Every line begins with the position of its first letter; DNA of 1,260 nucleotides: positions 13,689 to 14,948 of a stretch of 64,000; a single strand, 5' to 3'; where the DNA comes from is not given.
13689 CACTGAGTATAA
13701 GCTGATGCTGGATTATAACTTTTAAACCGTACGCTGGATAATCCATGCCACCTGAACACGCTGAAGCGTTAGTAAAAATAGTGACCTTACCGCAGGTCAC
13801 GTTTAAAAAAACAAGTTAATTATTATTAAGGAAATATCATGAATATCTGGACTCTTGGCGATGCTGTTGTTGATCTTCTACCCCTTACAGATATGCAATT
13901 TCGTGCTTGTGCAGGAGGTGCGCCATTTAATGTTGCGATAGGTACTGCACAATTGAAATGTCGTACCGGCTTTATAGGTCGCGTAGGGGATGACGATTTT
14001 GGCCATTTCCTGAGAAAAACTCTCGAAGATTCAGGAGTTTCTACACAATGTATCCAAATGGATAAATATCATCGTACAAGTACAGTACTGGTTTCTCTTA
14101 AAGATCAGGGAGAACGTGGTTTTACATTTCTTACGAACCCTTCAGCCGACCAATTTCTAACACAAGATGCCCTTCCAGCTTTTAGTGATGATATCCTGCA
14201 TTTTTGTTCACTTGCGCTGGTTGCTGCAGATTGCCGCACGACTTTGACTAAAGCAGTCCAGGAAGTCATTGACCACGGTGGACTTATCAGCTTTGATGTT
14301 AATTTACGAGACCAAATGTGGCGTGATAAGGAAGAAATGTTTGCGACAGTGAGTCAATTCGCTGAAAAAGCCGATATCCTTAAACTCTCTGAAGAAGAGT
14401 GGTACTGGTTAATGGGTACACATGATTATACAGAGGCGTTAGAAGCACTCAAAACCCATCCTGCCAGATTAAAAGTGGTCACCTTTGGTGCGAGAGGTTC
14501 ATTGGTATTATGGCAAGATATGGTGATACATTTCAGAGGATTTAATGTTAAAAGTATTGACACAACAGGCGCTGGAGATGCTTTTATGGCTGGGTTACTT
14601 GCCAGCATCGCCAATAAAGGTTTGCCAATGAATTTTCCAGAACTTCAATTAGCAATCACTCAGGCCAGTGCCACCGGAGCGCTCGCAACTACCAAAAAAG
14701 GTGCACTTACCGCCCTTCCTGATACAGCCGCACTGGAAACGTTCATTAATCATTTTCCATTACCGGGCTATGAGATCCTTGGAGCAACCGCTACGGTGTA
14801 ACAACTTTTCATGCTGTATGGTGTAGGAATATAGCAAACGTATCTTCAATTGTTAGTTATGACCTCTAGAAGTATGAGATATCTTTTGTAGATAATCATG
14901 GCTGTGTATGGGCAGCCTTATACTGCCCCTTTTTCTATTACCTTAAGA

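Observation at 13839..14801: Compositional mosaicism inside the fos-like locus: the fructokinase gene is visibly AT-rich compared with upstream genes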

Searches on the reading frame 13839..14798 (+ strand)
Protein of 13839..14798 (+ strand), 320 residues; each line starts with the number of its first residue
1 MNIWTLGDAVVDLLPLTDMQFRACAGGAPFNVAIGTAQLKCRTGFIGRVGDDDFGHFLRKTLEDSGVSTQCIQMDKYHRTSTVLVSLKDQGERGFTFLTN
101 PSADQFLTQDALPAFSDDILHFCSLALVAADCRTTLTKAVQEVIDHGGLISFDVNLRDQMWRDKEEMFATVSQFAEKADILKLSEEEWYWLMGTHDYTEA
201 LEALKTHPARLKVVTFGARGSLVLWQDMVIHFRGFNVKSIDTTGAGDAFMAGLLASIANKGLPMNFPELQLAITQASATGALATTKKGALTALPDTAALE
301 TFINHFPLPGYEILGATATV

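Call 13: find_homologous_proteins(query=window:13839-14798:+, max_evalue=1e-40)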
Query window:13839-14798:+ (320 aa): 3490 proteins with E <= 1e-40 among 8000 candidates; the best 120 are listed.
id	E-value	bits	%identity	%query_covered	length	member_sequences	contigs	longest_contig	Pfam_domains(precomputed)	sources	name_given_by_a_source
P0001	1.3e-211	719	100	100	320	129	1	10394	PF00294.30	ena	-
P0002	3.3e-206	702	97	100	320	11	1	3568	PF00294.30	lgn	-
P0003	2.9e-204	695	96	100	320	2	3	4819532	PF00294.30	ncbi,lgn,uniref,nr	ncbi:aminoimidazole riboside kinase [Enterobacter sp. JBIWA008]|uniref:aminoimidazole riboside kinas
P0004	1.2e-203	693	96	100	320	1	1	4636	PF00294.30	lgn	-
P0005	2.0e-198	676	93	100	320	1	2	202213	PF00294.30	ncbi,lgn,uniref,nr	ncbi:aminoimidazole riboside kinase [Klebsiella oxytoca]|uniref:aminoimidazole riboside kinase n=1 T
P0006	2.4e-190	650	90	99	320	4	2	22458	PF00294.30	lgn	-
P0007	5.0e-189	645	89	99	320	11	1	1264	PF00294.30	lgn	-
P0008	4.4e-159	547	100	77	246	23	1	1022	PF00294.30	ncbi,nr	ncbi:aminoimidazole riboside kinase, partial [Escherichia coli]|nr:aminoimidazole riboside kinase [E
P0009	3.5e-152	524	73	98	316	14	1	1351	PF00294.30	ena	-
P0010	7.0e-152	523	73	98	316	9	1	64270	PF00294.30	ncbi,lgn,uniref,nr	ncbi:aminoimidazole riboside kinase [Yersinia intermedia]|uniref:aminoimidazole riboside kinase n=1 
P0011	3.1e-151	521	73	98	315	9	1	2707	PF00294.30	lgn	-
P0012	8.5e-151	520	73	98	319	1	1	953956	PF00294.30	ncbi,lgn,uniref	ncbi:aminoimidazole riboside kinase [Enterobacter hormaechei]|uniref:aminoimidazole riboside kinase 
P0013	1.8e-148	512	73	98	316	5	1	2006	PF00294.30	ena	-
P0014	7.3e-147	507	71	98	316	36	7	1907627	PF00294.30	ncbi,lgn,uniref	ncbi:aminoimidazole riboside kinase [Citrobacter braakii]|uniref:aminoimidazole riboside kinase n=1 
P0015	4.4e-146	504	71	98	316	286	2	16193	PF00294.30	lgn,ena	-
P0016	1.8e-145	502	71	98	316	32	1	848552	PF00294.30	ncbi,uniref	ncbi:aminoimidazole riboside kinase [Citrobacter braakii]|uniref:aminoimidazole riboside kinase n=1 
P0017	2.8e-145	502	72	98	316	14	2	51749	PF00294.30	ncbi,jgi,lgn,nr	ncbi:MAG: aminoimidazole riboside kinase [Enterobacter sp.]|jgi:fructokinase|nr:aminoimidazole ribos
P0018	3.7e-144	498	69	100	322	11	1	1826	PF00294.30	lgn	-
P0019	5.1e-143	494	70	98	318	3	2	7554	PF00294.30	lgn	-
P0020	5.8e-143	494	69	98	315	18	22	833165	PF00294.30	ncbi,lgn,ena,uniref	ncbi:aminoimidazole riboside kinase [Citrobacter sp. UYEF32]|uniref:aminoimidazole riboside kinase n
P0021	1.0e-142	493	69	98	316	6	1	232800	PF00294.30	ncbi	ncbi:aminoimidazole riboside kinase [Pseudescherichia vulneris]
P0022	2.0e-142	492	70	98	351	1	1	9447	PF00294.30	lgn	-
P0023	4.9e-142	491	69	98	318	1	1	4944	PF00294.30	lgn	-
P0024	5.3e-142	491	70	98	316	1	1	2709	PF00294.30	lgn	-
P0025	4.9e-141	488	70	98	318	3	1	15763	PF00294.30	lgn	-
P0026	1.9e-139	482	69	98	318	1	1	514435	PF00294.30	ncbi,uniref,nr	ncbi:aminoimidazole riboside kinase [Pectobacterium carotovorum]|uniref:aminoimidazole riboside kina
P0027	2.4e-139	482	70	98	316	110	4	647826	PF00294.30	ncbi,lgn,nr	ncbi:aminoimidazole riboside kinase [Citrobacter werkmanii]|nr:aminoimidazole riboside kinase [Citro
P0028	3.6e-139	481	68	98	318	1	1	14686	PF00294.30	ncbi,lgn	ncbi:aminoimidazole riboside kinase [Enterobacter sp. 63]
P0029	1.1e-138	480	68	98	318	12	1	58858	PF00294.30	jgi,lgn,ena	-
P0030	1.8e-138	479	68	98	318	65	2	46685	PF00294.30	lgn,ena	-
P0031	3.9e-138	478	69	98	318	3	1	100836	PF00294.30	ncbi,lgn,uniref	ncbi:aminoimidazole riboside kinase [Aeromonas jandaei]|uniref:aminoimidazole riboside kinase n=1 Ta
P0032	3.9e-138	478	67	98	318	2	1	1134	PF00294.30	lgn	-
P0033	4.6e-137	475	68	98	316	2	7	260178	PF00294.30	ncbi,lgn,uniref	ncbi:aminoimidazole riboside kinase [Yokenella regensburgei]|uniref:aminoimidazole riboside kinase n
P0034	8.0e-137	474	68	98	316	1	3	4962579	PF00294.30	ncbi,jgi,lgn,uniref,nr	ncbi:aminoimidazole riboside kinase [Yokenella regensburgei]|jgi:fructokinase|uniref:aminoimidazole 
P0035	9.0e-137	474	68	98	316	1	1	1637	PF00294.30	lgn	-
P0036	1.1e-136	473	68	98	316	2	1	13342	PF00294.30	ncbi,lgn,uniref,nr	ncbi:aminoimidazole riboside kinase [Yokenella regensburgei]|uniref:aminoimidazole riboside kinase n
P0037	1.5e-136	473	65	98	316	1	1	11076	PF00294.30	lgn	-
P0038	3.2e-136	472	69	98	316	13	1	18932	PF00294.30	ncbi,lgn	ncbi:TPA: aminoimidazole riboside kinase [Escherichia coli]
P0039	1.1e-135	470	67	98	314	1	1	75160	PF00294.30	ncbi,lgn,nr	ncbi:fructokinase (plasmid) [Rahnella aquatilis HX2]|nr:fructokinase [Rahnella aquatilis HX2]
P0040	1.4e-135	470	68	98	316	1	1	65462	PF00294.30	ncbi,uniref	ncbi:aminoimidazole riboside kinase [Yokenella regensburgei]|uniref:aminoimidazole riboside kinase n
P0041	1.6e-135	469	68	98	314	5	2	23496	PF00294.30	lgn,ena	-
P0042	6.2e-135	468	65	98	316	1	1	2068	PF00294.30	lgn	-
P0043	2.4e-134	466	65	98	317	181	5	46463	PF00294.30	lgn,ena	-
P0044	3.0e-134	465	65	98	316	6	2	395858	PF00294.30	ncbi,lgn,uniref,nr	ncbi:aminoimidazole riboside kinase (plasmid) [Plesiomonas shigelloides]|uniref:aminoimidazole ribos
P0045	3.4e-133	462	65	98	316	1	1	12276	PF00294.30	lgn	-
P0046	7.2e-133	461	66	98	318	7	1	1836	PF00294.30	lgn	-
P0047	1.2e-132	460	66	98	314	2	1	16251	PF00294.30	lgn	-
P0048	8.6e-131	454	64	98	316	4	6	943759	PF00294.30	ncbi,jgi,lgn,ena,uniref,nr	ncbi:aminoimidazole riboside kinase [Obesumbacterium proteus]|uniref:aminoimidazole riboside kinase 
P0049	1.8e-130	453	64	98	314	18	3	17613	PF00294.30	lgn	-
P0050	3.4e-130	452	65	98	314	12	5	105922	PF00294.30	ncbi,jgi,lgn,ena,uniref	ncbi:aminoimidazole riboside kinase [Kluyvera sp. NPDC087067]|uniref:aminoimidazole riboside kinase 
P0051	1.1e-129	450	64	98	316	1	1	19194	PF00294.30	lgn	-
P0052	3.6e-129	449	65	98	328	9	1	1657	PF00294.30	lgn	-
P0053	8.1e-129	447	64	98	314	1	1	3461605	PF00294.30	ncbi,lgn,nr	ncbi:MAG: Fructokinase [Candidatus Erwinia impunctatus]|nr:Fructokinase [Culicoides impunctatus]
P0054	1.8e-128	446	65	96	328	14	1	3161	PF00294.30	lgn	-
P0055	4.6e-128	445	65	98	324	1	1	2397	PF00294.30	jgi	jgi:fructokinase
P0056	6.0e-128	445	64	98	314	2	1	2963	PF00294.30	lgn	-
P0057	1.2e-125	437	63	98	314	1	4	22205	PF00294.30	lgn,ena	-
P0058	1.3e-125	437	62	98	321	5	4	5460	PF00294.30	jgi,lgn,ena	-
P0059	4.7e-125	435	62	98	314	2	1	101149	PF00294.30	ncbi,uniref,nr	ncbi:aminoimidazole riboside kinase [Kluyvera genomosp. 1]|uniref:aminoimidazole riboside kinase n=1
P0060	4.3e-124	432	63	98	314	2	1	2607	PF00294.30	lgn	-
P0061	7.9e-123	428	62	98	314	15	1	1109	PF00294.30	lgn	-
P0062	1.4e-122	427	62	98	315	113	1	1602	PF00294.30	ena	-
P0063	3.9e-122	426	61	98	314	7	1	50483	PF00294.30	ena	-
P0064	7.3e-122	425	60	98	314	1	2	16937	PF00294.30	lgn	-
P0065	2.2e-121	423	61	98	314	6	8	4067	PF00294.30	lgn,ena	-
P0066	4.3e-121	422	63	94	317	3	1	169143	PF00294.30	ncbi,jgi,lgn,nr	ncbi:aminoimidazole riboside kinase [Enterobacter sp. FS01]|nr:aminoimidazole riboside kinase [Enter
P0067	2.3e-120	420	61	98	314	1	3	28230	PF00294.30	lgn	-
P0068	2.4e-120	420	62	98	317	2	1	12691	PF00294.30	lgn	-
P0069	5.0e-120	419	61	98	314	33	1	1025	PF00294.30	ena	-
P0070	5.7e-120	418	60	96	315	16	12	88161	PF00294.30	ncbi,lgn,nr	ncbi:TPA: aminoimidazole riboside kinase [Enterobacter cancerogenus]|nr:aminoimidazole riboside kina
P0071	2.1e-119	417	61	98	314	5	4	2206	PF00294.30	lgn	-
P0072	4.2e-119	416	63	94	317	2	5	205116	PF00294.30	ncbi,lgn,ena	-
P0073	5.1e-119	415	61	96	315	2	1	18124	PF00294.30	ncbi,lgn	-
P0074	5.5e-119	415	62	94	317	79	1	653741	PF00294.30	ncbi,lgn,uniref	ncbi:aminoimidazole riboside kinase [Pseudescherichia vulneris]|uniref:aminoimidazole riboside kinas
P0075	1.9e-118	413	61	98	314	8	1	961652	PF00294.30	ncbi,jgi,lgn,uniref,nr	ncbi:aminoimidazole riboside kinase [Pseudescherichia sp.]|uniref:aminoimidazole riboside kinase n=1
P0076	4.0e-118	412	61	95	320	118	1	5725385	PF00294.30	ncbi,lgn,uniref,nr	ncbi:aminoimidazole riboside kinase [Serratia fonticola]|uniref:aminoimidazole riboside kinase n=1 T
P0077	4.2e-118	412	61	95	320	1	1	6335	PF00294.30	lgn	-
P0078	5.8e-118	412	60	98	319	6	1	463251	PF00294.30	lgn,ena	-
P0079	8.2e-118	411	61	98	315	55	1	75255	PF00294.30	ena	-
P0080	1.1e-117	411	63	94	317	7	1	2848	PF00294.30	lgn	-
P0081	1.3e-117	411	61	96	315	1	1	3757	PF00294.30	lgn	-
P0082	1.3e-117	411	60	98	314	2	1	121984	PF00294.30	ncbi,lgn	-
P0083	1.8e-117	410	62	96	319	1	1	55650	PF00294.30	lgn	-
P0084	2.7e-117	410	60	98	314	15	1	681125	PF00294.30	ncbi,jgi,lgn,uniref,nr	ncbi:aminoimidazole riboside kinase [Pseudescherichia sp.]|uniref:aminoimidazole riboside kinase n=1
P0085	2.7e-117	410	63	94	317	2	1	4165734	PF00294.30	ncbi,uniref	ncbi:aminoimidazole riboside kinase [Pantoea sp. FN060301]|uniref:aminoimidazole riboside kinase n=1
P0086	2.8e-117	410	62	93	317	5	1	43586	PF00294.30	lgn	-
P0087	1.8e-116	407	62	94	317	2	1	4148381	PF00294.30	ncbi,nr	nr:aminoimidazole riboside kinase [Pantoea sp. 201603H]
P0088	1.9e-116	407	60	95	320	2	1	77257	PF00294.30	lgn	-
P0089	3.1e-116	406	60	95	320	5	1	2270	PF00294.30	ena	-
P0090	6.4e-116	405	61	96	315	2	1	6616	PF00294.30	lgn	-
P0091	7.0e-115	402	59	98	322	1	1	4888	PF00294.30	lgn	-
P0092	1.0e-114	401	62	94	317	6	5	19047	PF00294.30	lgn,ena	-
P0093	1.0e-114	401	61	94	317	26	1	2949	PF00294.30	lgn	-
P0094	1.1e-114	401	61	94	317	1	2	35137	PF00294.30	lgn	-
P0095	5.8e-114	399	60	96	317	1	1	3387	PF00294.30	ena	-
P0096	8.4e-114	398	59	98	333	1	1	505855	PF00294.30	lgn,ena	-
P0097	1.0e-113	398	61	94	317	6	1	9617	PF00294.30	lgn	-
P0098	1.4e-113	397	59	96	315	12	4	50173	PF00294.30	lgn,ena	-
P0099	2.5e-113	397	60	98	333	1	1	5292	PF00294.30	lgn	-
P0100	5.2e-113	396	62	95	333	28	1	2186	PF00294.30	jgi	-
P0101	1.1e-112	394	58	96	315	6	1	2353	PF00294.30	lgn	-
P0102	1.8e-112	394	60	95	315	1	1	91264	PF00294.30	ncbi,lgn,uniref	ncbi:aminoimidazole riboside kinase [Kluyvera sp. STS39-E]|uniref:aminoimidazole riboside kinase n=1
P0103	2.3e-112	393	62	95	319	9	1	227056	PF00294.30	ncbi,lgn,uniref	ncbi:aminoimidazole riboside kinase [Aeromonas hydrophila]|uniref:aminoimidazole riboside kinase n=1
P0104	2.6e-112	393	60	96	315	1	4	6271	PF00294.30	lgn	-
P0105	1.0e-111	391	57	97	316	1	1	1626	PF00294.30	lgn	-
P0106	2.6e-111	390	57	97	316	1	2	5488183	PF00294.30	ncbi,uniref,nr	ncbi:fructokinase [Chania multitudinisentens RB-25]|uniref:Fructokinase n=1 Tax=Chania multitudinise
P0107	5.3e-111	389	59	95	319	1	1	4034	PF00294.30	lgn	-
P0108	5.8e-111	389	57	96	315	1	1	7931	PF00294.30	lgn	-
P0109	8.6e-111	388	59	98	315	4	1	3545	PF00294.30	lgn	-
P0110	2.7e-110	387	59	95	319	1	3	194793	PF00294.30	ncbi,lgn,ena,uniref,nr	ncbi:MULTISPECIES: aminoimidazole riboside kinase [unclassified Gilliamella]|uniref:aminoimidazole r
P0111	3.4e-110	386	59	95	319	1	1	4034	PF00294.30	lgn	-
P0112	3.5e-110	386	59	95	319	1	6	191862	PF00294.30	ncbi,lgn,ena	-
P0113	3.6e-110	386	59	95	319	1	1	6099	PF00294.30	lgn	-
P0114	4.7e-110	386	58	95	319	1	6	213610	PF00294.30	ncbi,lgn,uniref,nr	ncbi:fructokinase [Gilliamella sp. wkB72]|uniref:aminoimidazole riboside kinase n=1 Tax=Gilliamella 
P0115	4.9e-110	386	58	95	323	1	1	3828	PF00294.30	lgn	-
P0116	4.9e-110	386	58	95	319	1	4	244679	PF00294.30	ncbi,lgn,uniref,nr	ncbi:aminoimidazole riboside kinase [Gilliamella sp. B2911]|uniref:aminoimidazole riboside kinase n=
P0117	5.5e-110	386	59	95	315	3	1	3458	PF00294.30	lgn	-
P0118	8.0e-110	385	59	98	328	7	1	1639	PF00294.30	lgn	-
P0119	8.3e-110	385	59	95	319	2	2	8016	PF00294.30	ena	-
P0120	1.2e-109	385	58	95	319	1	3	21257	PF00294.30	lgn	-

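Call 14: find_encoding_contigs(protein=P0003, flank=10000, max_places=2)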
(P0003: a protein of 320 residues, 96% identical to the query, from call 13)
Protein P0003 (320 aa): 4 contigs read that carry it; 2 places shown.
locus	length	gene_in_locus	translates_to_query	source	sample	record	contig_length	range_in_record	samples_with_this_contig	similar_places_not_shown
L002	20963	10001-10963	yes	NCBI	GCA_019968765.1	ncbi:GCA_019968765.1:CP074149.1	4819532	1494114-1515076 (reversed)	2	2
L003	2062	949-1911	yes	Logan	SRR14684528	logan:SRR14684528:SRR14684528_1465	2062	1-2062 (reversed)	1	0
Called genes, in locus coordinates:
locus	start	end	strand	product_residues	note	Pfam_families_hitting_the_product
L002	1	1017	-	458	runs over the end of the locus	PF00232:Glyco_hydro_1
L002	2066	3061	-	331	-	PF00356:LacI, PF00532:Peripla_BP_1, PF13377:Peripla_BP_3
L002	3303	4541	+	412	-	PF01306:LacY_symp, PF07690:MFS_1, PF12832:MFS_1_like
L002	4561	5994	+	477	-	PF00251:Glyco_hydro_32N, PF04616:Glyco_hydro_43 (faint), PF08244:Glyco_hydro_32C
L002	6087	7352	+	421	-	PF16946:Porin_OmpG_1_2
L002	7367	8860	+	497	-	PF00251:Glyco_hydro_32N, PF04616:Glyco_hydro_43, PF16346:GH32_BT1760-like_C (weak)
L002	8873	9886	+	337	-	PF16946:Porin_OmpG_1_2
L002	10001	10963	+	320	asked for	PF00294:PfkB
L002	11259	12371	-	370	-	-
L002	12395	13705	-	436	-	PF00083:Sugar_tr (weak), PF07690:MFS_1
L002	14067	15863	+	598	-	PF02837:Glyco_hydro_2_N, PF00703:Glyco_hydro_2 (weak), PF02836:Glyco_hydro_2_C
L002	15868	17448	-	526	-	-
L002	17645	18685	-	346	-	PF00248:Aldo_ket_red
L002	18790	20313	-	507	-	PF02321:OEP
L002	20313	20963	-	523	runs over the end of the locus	PF00083:Sugar_tr, PF07690:MFS_1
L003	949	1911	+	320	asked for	PF00294:PfkB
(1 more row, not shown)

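Call 15: find_encoding_contigs(protein=P0005, flank=10000, max_places=2)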
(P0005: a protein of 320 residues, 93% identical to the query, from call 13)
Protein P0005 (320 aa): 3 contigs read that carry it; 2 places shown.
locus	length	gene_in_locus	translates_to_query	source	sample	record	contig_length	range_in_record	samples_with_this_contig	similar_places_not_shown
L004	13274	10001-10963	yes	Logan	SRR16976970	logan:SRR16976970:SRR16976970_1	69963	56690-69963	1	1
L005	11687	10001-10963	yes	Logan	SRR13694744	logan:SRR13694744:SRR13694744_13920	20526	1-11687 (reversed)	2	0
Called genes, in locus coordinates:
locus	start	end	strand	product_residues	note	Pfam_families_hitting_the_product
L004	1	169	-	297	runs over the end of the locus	PF00126:HTH_1, PF03466:LysR_substrate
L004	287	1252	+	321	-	PF00248:Aldo_ket_red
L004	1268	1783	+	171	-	PF02525:Flavodoxin_2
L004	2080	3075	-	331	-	PF00356:LacI, PF00532:Peripla_BP_1, PF13377:Peripla_BP_3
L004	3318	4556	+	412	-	PF01306:LacY_symp, PF07690:MFS_1, PF12832:MFS_1_like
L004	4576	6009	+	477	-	PF00251:Glyco_hydro_32N, PF04616:Glyco_hydro_43 (faint), PF08244:Glyco_hydro_32C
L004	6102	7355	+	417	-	PF16946:Porin_OmpG_1_2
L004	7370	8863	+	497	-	PF00251:Glyco_hydro_32N, PF04616:Glyco_hydro_43, PF16346:GH32_BT1760-like_C (weak)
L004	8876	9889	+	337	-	PF16946:Porin_OmpG_1_2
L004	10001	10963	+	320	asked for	PF00294:PfkB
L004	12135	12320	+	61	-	-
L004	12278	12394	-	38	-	-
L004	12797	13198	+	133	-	PF00903:Glyoxalase, PF12681:Glyoxalase_2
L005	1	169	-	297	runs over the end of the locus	PF00126:HTH_1, PF03466:LysR_substrate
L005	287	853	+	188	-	PF00248:Aldo_ket_red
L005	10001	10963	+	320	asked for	PF00294:PfkB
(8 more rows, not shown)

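Call 16: find_encoding_contigs(protein=P0006, flank=10000, max_places=2)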
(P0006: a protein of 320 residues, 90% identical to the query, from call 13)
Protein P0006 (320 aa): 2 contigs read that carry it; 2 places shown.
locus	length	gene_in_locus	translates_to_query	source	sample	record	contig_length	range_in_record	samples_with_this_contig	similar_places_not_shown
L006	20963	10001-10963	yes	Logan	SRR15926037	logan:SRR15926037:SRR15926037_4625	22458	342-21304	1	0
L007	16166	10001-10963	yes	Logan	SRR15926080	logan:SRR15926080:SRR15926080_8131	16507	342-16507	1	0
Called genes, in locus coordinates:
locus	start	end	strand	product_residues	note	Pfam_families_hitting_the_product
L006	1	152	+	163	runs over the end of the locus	?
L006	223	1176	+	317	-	-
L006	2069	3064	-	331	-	PF00356:LacI, PF00532:Peripla_BP_1, PF13377:Peripla_BP_3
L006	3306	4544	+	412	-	PF01306:LacY_symp, PF07690:MFS_1, PF12832:MFS_1_like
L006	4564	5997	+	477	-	PF00251:Glyco_hydro_32N, PF04616:Glyco_hydro_43 (faint), PF08244:Glyco_hydro_32C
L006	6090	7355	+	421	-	PF16946:Porin_OmpG_1_2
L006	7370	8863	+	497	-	PF00251:Glyco_hydro_32N, PF04616:Glyco_hydro_43, PF16346:GH32_BT1760-like_C (weak)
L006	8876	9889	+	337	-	PF16946:Porin_OmpG_1_2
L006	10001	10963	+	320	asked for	PF00294:PfkB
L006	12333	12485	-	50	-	-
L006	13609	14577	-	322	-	PF01548:DEDD_Tnp_IS110, PF02371:Transposase_20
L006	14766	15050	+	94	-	PF01527:HTH_Tnp_1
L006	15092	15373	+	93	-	PF13276:HTH_21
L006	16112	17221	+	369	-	PF00078:RVT_1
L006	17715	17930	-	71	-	-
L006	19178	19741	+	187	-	PF11188:DUF2975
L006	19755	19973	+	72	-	PF13443:HTH_26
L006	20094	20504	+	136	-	-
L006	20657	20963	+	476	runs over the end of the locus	PF07719:TPR_2 (faint), PF20729:PE-PGRS_C (faint), PF13650:Asp_protease_2, PF13975:gag-asp_proteas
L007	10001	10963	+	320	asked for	PF00294:PfkB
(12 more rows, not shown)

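Call 17: find_encoding_contigs(protein=P0010, flank=10000, max_places=1)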
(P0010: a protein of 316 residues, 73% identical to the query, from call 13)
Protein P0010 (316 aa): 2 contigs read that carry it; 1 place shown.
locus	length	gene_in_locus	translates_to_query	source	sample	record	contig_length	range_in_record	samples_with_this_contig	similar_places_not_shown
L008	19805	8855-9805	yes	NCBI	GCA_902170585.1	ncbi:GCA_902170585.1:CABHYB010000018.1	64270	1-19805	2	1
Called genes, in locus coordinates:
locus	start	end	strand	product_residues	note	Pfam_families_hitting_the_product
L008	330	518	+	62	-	PF01527:HTH_Tnp_1, PF13542:HTH_Tnp_ISL3 (weak), PF13384:HTH_23, PF13518:HTH_28, PF06056:Terminase_5 (weak)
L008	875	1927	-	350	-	PF00356:LacI, PF00532:Peripla_BP_1, PF13377:Peripla_BP_3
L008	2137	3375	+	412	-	PF01306:LacY_symp, PF07690:MFS_1, PF12832:MFS_1_like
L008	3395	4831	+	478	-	PF00251:Glyco_hydro_32N, PF08244:Glyco_hydro_32C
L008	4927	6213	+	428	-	PF16946:Porin_OmpG_1_2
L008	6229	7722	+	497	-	PF00251:Glyco_hydro_32N, PF04616:Glyco_hydro_43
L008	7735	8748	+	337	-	PF16946:Porin_OmpG_1_2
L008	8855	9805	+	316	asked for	PF00294:PfkB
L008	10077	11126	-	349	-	PF00165:HTH_AraC (faint), PF12833:HTH_18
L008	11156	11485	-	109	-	PF01512:Complex1_51K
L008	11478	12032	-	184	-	PF00936:BMC, PF16365:EutK_C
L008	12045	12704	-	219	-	PF00936:BMC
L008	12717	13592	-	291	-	PF05985:EutC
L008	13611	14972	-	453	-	PF06751:EutB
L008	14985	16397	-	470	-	PF06277:EutA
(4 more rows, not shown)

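Call 18: find_encoding_contigs(protein=P0012, flank=10000, max_places=1)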
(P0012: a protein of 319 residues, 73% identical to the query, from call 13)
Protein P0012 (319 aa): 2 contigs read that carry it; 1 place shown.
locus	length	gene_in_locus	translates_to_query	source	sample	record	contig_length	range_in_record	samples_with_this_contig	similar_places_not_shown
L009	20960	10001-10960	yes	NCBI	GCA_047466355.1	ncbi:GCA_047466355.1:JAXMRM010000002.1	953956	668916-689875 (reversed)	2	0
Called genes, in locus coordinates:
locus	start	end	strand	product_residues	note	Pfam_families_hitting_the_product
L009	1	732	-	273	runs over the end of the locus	-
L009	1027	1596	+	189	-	PF11726:YagK_YfjJ_C, PF23343:REP_ORF2-G2P (weak)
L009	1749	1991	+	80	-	PF05930:Phage_AlpA, PF12728:HTH_17 (weak)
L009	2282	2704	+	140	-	PF25165:DUF7828, PF11682:Zn_ribbon_11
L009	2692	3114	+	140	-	PF25165:DUF7828, PF11682:Zn_ribbon_11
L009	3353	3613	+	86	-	PF27752:UCP030791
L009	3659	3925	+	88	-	-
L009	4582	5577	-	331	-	PF00356:LacI, PF00532:Peripla_BP_1, PF13377:Peripla_BP_3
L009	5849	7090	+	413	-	PF01306:LacY_symp, PF07690:MFS_1, PF12832:MFS_1_like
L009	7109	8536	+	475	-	PF00251:Glyco_hydro_32N, PF04616:Glyco_hydro_43 (faint), PF08244:Glyco_hydro_32C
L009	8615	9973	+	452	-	PF11471:Sugarporin_N (faint), PF16966:Porin_8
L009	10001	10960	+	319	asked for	PF00294:PfkB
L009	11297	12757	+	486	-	PF00251:Glyco_hydro_32N, PF04616:Glyco_hydro_43 (weak), PF16346:GH32_BT1760-like_C (weak)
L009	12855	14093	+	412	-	PF01306:LacY_symp, PF07690:MFS_1, PF12832:MFS_1_like, PF07690:MFS_1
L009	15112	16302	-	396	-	PF13356:Arm-DNA-bind_3, PF14659:Phage_int_SAM_3 (faint), PF22022:Phage_int_M, PF00589:Phage_integrase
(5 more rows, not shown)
